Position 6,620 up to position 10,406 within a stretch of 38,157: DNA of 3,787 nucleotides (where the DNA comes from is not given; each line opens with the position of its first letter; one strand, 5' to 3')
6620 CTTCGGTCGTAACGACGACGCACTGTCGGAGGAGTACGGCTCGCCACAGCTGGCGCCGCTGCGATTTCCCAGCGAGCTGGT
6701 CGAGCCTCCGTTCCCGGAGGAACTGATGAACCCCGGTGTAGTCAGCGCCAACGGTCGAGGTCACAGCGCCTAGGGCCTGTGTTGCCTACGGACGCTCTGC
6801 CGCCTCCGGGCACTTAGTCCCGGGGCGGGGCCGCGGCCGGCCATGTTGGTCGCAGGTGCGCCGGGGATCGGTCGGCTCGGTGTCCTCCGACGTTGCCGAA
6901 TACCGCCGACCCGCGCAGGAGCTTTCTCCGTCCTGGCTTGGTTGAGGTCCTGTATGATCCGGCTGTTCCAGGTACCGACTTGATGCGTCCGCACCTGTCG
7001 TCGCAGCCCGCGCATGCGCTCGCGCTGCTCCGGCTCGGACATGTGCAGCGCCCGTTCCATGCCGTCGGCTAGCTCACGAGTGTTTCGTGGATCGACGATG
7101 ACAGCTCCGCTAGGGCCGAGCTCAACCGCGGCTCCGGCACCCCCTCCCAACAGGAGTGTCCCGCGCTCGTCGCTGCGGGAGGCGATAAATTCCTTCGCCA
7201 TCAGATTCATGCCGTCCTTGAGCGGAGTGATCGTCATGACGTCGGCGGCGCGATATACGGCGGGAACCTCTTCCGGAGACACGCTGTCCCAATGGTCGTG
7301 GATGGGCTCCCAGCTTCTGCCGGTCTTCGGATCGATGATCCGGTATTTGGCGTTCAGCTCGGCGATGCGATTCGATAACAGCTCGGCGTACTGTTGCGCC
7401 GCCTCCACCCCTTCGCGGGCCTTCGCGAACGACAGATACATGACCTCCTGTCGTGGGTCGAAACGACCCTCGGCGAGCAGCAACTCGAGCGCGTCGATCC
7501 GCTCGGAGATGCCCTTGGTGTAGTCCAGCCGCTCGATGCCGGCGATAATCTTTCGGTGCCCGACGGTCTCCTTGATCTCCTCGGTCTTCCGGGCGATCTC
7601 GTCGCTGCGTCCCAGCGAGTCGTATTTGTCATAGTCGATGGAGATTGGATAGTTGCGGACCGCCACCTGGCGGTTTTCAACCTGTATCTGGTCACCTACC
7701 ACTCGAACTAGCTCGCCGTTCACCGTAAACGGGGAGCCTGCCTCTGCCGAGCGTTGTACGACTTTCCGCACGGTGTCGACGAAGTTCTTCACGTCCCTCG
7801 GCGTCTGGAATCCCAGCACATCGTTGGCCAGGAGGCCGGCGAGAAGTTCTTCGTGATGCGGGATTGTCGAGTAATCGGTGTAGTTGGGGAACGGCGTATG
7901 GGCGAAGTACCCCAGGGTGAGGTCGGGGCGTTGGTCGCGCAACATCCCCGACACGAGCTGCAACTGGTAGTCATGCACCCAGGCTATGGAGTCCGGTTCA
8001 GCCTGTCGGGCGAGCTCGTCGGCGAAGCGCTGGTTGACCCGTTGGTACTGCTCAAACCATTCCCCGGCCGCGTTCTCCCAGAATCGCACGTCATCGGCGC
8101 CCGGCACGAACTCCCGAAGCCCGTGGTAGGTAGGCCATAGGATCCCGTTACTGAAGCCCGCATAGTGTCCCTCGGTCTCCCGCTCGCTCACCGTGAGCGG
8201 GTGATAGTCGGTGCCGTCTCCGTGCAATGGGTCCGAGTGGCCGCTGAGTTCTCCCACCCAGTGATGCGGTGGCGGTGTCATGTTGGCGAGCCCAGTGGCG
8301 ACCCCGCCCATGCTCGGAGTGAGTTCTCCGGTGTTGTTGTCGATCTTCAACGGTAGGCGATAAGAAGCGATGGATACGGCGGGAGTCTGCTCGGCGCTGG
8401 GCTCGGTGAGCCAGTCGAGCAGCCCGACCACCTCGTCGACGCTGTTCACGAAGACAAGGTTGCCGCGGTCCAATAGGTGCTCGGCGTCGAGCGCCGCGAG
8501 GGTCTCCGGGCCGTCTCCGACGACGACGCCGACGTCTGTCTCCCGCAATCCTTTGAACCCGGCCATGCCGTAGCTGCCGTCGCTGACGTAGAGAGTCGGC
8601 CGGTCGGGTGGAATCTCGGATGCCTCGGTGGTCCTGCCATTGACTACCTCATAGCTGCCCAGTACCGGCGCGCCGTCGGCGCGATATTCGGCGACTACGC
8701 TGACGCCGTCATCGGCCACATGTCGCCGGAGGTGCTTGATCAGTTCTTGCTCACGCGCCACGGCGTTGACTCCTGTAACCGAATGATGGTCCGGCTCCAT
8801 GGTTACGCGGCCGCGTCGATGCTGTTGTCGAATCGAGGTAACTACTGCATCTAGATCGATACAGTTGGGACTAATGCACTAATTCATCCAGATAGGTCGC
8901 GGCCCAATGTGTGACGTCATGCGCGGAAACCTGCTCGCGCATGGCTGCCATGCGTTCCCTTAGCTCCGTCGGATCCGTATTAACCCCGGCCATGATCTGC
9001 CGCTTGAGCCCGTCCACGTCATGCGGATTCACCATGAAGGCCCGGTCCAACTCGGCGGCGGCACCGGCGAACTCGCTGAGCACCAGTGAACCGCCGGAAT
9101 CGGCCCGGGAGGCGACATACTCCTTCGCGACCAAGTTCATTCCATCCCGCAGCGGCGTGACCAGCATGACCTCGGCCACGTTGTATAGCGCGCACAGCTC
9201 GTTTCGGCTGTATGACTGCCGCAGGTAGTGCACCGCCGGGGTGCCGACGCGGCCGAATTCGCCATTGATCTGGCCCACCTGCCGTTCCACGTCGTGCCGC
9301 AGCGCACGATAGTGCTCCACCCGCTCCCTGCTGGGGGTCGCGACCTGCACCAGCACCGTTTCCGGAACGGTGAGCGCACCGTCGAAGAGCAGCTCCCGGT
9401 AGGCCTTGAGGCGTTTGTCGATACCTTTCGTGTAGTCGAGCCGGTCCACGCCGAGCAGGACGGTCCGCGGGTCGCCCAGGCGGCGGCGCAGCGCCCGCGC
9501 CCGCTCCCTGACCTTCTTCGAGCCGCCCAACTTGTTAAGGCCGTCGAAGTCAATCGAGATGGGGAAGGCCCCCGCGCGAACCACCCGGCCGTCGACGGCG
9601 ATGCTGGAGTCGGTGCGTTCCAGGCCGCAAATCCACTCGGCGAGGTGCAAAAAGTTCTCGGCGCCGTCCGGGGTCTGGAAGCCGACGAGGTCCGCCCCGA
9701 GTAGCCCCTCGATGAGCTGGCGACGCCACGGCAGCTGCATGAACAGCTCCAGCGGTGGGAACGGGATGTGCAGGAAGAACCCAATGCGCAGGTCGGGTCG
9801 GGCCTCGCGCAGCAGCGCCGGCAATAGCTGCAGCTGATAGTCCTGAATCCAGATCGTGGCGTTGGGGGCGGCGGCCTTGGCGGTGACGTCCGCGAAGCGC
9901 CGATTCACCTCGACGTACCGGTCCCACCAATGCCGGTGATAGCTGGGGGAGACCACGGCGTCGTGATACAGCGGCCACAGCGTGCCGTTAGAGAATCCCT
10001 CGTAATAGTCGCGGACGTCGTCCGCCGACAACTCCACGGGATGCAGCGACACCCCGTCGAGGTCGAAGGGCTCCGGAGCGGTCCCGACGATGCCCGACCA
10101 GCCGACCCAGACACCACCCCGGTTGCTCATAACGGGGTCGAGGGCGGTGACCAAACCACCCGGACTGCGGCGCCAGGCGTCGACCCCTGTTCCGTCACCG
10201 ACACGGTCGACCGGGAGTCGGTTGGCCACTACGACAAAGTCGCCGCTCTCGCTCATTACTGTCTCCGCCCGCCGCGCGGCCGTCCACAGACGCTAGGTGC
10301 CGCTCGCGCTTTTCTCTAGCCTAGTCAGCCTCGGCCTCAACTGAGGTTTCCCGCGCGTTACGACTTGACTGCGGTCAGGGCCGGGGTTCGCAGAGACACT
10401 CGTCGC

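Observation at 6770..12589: Operon with two GT20 synthases and two atypical OtsB-type phosphatases: candidate second, uncharacterised sugar-phosphate/compatible-solute pathway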

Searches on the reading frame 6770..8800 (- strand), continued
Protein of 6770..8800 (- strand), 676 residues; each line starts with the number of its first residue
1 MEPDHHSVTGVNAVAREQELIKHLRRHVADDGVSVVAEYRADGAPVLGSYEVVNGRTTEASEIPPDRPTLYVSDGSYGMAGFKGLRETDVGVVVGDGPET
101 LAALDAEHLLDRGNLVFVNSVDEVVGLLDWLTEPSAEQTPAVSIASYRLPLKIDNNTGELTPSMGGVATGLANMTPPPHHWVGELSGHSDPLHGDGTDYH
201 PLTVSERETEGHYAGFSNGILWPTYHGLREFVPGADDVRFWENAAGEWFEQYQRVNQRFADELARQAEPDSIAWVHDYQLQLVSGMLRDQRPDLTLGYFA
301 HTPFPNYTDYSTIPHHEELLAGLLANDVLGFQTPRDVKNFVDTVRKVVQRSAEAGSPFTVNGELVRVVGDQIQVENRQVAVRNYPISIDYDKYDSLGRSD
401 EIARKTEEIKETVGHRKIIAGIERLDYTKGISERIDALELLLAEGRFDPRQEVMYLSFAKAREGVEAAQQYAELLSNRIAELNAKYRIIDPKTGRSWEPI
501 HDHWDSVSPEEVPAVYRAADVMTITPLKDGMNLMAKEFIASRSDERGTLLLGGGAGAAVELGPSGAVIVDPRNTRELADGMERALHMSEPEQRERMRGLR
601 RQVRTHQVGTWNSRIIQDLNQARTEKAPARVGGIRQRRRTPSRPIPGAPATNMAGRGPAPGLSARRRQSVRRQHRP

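Call 68: fold_search(model_id=the predicted structure, library=pdb)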
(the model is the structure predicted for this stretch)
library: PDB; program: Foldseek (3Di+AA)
matches with E <= 10: 1249; with E <= 0.001: 373
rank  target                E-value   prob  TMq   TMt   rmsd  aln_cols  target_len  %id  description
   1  5l3k_F                4.6e-40  1.00  0.61  0.89   3.0       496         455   33  Structure of Mycobacterium thermoresistibile trehalose-6-phosphate synthase in a ternary complex with ADP and fructose (released 2017-06-07)
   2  5k44_A                8.2e-40  1.00  0.62  0.90   3.2       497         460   34  Structure of Mycobacterium thermoresistibile trehalose-6-phosphate synthase in a complex with Trehalose-6-phosphate. (released 2017-06-21)
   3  5jio                  1.2e-39  1.00  0.63  0.89   3.1       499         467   34  Structure of Mycobacterium thermoresistibile trehalose-6-phosphate synthase ternary complex with ADP and Glucose-6-phosp (released 2017-05-10)
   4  5jij                  1.8e-39  1.00  0.62  0.90   3.1       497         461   34  Structure of Mycobacterium thermoresistibile trehalose-6-phosphate synthase (APO form). (released 2017-05-10)
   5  5l3k_E                2.7e-39  1.00  0.62  0.90   3.1       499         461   34  Structure of Mycobacterium thermoresistibile trehalose-6-phosphate synthase in a ternary complex with ADP and fructose (released 2017-06-07)
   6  5k41                  3.2e-39  1.00  0.62  0.90   3.0       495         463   34  Structure of Mycobacterium thermoresistibile trehalose-6-phosphate synthase in a complex with ADP-glucose. (released 2017-06-21)
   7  5l3k_B                1.9e-38  1.00  0.62  0.90   2.8       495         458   34  Structure of Mycobacterium thermoresistibile trehalose-6-phosphate synthase in a ternary complex with ADP and fructose (released 2017-06-07)
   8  5l3k_D                2.7e-38  1.00  0.63  0.90   3.0       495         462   34  Structure of Mycobacterium thermoresistibile trehalose-6-phosphate synthase in a ternary complex with ADP and fructose (released 2017-06-07)
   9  5l3k_C                8.8e-38  1.00  0.60  0.90   3.3       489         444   34  Structure of Mycobacterium thermoresistibile trehalose-6-phosphate synthase in a ternary complex with ADP and fructose (released 2017-06-07)
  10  5l3k_H                1.2e-37  1.00  0.61  0.90   3.2       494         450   34  Structure of Mycobacterium thermoresistibile trehalose-6-phosphate synthase in a ternary complex with ADP and fructose (released 2017-06-07)
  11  5l3k_A                1.3e-37  1.00  0.61  0.90   3.3       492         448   34  Structure of Mycobacterium thermoresistibile trehalose-6-phosphate synthase in a ternary complex with ADP and fructose (released 2017-06-07)
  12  5l3k_G                1.1e-34  1.00  0.57  0.90   3.1       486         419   32  Structure of Mycobacterium thermoresistibile trehalose-6-phosphate synthase in a ternary complex with ADP and fructose (released 2017-06-07)
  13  5huv_B                2.8e-33  1.00  0.61  0.87   3.1       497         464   27  Structure of Candida albicans trehalose-6-phosphate synthase E341R/E346R in complex with UDP-glucose (released 2017-05-03)
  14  5huv_A                3.8e-33  1.00  0.62  0.87   2.9       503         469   27  Structure of Candida albicans trehalose-6-phosphate synthase E341R/E346R in complex with UDP-glucose (released 2017-05-03)
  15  5hut_A                4.0e-33  1.00  0.61  0.87   3.1       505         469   27  Structure of Candida albicans trehalose-6-phosphate synthase in complex with UDP-glucose (released 2017-05-03)
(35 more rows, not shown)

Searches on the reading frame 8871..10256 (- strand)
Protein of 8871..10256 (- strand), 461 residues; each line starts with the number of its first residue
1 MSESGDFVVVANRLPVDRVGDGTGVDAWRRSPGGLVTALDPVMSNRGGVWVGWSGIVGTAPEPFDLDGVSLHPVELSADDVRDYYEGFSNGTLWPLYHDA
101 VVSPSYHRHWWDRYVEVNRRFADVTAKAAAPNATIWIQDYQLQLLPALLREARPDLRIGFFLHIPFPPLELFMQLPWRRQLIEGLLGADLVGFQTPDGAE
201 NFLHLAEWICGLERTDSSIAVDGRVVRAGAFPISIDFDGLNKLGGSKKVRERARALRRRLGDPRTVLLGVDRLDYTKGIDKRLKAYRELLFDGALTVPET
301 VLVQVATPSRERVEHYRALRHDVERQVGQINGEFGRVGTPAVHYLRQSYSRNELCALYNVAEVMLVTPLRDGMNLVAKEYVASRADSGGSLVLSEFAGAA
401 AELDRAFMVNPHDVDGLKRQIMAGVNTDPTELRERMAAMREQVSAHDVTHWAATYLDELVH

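Call 3: search_protein_families(library=pfam, proteins=[window:8871-10256:-], max_evalue=0.01)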
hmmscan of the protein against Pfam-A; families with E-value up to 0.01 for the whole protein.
window:8871-10256:- (461 aa): 1 family
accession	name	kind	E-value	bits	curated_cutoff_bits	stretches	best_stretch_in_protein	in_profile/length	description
PF00982.27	Glyco_transf_20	-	5.2e-142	474.3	32.5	1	6-459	2-471/473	Glycosyltransferase family 20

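Call 4: search_protein_families(library=ncbifam, proteins=[window:8871-10256:-], max_evalue=0.01)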
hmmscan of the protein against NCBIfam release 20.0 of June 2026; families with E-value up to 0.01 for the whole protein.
window:8871-10256:- (461 aa): 5 families
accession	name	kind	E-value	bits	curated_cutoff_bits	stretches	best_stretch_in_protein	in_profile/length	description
NF011071.0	PRK14501.1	equivalog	7.8e-161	536.8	634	1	7-459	4-461/729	bifunctional alpha,alpha-trehalose-phosphate synthase (UDP-forming)/trehalose-phosphatase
TIGR02400.1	trehalose_OtsA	equivalog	1.7e-160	534.7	564.85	1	7-459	2-454/456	alpha,alpha-trehalose-phosphate synthase (UDP-forming)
TIGR02398.1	gluc_glyc_Psyn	equivalog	2.9e-100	336.2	569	2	211-458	233-479/487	glucosylglycerol-phosphate synthase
NF007513.0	PRK10117.1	equivalog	1.3e-89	301.3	759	1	25-459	14-451/474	alpha,alpha-trehalose-phosphate synthase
TIGR04047.1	MSMEG_0565_glyc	hypoth_equivalog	0.00012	21.3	259.85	1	255-452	183-364/373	MSMEG_0565 family glycosyltransferase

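Call 28: find_homologous_proteins(query=window:8871-10256:-, max_evalue=1e-60)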
Query window:8871-10256:- (461 aa): 8000 proteins with E <= 1e-60 among 8000 candidates; the best 120 are listed.
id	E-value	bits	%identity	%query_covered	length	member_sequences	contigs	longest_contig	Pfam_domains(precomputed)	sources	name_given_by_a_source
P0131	0.0e+0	1056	100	100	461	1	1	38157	PF00982.28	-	-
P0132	7.3e-247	838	-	-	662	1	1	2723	PF00982.28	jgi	jgi:trehalose 6-phosphate synthase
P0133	2.6e-231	786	75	100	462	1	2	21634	PF00534.27,PF00982.28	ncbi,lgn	-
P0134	3.0e-215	733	69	99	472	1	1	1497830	PF00534.27,PF00982.28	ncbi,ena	-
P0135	1.3e-207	708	66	100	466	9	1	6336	PF00534.27,PF00982.28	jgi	jgi:trehalose 6-phosphate synthase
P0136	4.4e-207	706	66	100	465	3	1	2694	PF00534.27,PF00982.28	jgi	jgi:trehalose 6-phosphate synthase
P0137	9.2e-207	705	66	100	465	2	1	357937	PF00534.27,PF00982.28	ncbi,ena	-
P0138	3.1e-205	700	65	100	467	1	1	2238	PF00534.27,PF00982.28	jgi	jgi:trehalose 6-phosphate synthase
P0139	3.4e-205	700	66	100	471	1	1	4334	PF00534.27,PF00982.28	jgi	jgi:trehalose 6-phosphate synthase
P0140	9.9e-204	695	66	100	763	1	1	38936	PF00982.28,PF02358.23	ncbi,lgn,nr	ncbi:MAG: bifunctional alpha,alpha-trehalose-phosphate synthase (UDP-forming)/trehalose-phosphatase 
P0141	2.6e-203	694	66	99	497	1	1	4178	PF00982.28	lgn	-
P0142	3.0e-203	694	66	100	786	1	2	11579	PF00982.28,PF02358.23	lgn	-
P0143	1.5e-202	692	67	98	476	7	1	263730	PF00982.28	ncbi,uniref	ncbi:trehalose-6-phosphate synthase [Fodinicola feengrottensis]|uniref:alpha,alpha-trehalose-phospha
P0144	1.9e-201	688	64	100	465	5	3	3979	PF00534.27,PF00982.28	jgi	jgi:trehalose 6-phosphate synthase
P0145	4.4e-199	680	64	100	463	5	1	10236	PF00982.28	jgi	jgi:trehalose 6-phosphate synthase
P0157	1.7e-196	672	63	100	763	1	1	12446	PF00982.28,PF02358.23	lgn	-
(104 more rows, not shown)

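Call 29: find_encoding_contigs(protein=P0133, flank=10000, max_places=3)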
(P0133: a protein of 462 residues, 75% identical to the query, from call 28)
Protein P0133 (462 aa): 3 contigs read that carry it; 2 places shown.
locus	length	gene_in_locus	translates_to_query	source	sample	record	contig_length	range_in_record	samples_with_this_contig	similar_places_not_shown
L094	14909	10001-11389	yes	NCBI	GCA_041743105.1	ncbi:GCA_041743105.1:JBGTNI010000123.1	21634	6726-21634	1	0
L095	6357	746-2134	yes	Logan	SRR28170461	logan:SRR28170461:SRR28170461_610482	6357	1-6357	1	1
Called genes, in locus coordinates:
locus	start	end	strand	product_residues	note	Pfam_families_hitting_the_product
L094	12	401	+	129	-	-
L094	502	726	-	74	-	-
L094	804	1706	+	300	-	PF02277:DBI_PRT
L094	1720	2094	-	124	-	PF17174:DUF5130, PF04536:TPM_phosphatase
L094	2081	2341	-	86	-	-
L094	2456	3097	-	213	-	-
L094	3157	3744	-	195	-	PF01844:HNH, PF14279:HNH_5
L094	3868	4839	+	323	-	PF21088:MS_channel_1st, PF00924:MS_channel_2nd, PF21082:MS_channel_3rd (weak)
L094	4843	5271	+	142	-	PF01152:Bac_globin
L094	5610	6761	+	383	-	PF14099:Polysacc_lyase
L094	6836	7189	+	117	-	-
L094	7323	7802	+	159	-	PF01909:NTP_transf_2, PF18765:Polbeta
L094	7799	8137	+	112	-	PF01934:HepT-like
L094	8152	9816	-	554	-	PF02463:SMC_N (faint), PF00005:ABC_tran, PF13304:AAA_21 (faint), PF13555:AAA_29 (faint), PF12848:ABC_tran_Xtn, PF00005:ABC_tran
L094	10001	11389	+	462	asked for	PF00982:Glyco_transf_20, PF00534:Glycos_transf_1 (faint)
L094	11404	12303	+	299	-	PF02358:Trehalose_PPase (weak)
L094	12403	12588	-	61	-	PF01361:Tautomerase, PF14552:Tautomerase_2 (weak)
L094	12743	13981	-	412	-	-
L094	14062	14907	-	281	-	?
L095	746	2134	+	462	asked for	PF00982:Glyco_transf_20, PF00534:Glycos_transf_1 (faint)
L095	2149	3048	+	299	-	PF02358:Trehalose_PPase (weak)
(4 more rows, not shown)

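Call 30: find_encoding_contigs(protein=P0134, flank=10000, max_places=2)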
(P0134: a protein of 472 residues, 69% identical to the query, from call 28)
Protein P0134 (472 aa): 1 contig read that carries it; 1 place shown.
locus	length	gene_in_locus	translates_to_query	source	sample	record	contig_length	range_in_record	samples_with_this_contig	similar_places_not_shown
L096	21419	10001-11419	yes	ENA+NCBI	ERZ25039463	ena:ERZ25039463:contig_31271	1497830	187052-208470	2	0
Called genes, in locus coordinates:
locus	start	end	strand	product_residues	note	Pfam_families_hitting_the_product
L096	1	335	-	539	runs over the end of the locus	PF00069:Pkinase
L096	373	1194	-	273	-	PF01545:Cation_efflux, PF16916:ZT_dimer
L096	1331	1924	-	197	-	PF01844:HNH, PF14279:HNH_5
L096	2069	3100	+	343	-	PF21088:MS_channel_1st (weak), PF00924:MS_channel_2nd, PF21082:MS_channel_3rd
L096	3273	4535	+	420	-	PF05977:MFS_3, PF07690:MFS_1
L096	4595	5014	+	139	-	PF01152:Bac_globin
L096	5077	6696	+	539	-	PF00128:Alpha-amylase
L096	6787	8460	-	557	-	PF02463:SMC_N (faint), PF13476:AAA_23 (faint), PF00005:ABC_tran, PF13304:AAA_21 (faint), PF12848:ABC_tran_Xtn, PF00005:ABC_tran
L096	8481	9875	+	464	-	PF01547:SBP_bac_1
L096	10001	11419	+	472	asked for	PF00982:Glyco_transf_20, PF00534:Glycos_transf_1 (faint)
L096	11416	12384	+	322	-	PF02358:Trehalose_PPase (weak)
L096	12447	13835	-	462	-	PF01656:CbiA, PF13500:AAA_26, PF07685:GATase_3 (weak)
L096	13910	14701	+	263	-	PF01925:TauE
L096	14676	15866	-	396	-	-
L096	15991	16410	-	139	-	PF00436:SSB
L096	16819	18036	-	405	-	PF08341:TED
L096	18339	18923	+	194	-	-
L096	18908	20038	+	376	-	PF08341:TED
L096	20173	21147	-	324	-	PF00140:Sigma70_r1_2, PF04542:Sigma70_r2, PF04539:Sigma70_r3, PF04545:Sigma70_r4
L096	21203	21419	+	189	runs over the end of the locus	PF01613:Flavin_Reduct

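Call 31: find_encoding_contigs(protein=P0132, flank=10000, max_places=2)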
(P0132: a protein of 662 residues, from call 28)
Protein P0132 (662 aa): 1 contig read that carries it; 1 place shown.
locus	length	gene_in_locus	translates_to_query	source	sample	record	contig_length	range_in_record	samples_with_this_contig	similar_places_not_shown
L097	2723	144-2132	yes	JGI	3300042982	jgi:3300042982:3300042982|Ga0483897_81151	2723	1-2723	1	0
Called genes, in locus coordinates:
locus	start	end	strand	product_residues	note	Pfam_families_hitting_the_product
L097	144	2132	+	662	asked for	PF00982:Glyco_transf_20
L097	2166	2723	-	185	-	?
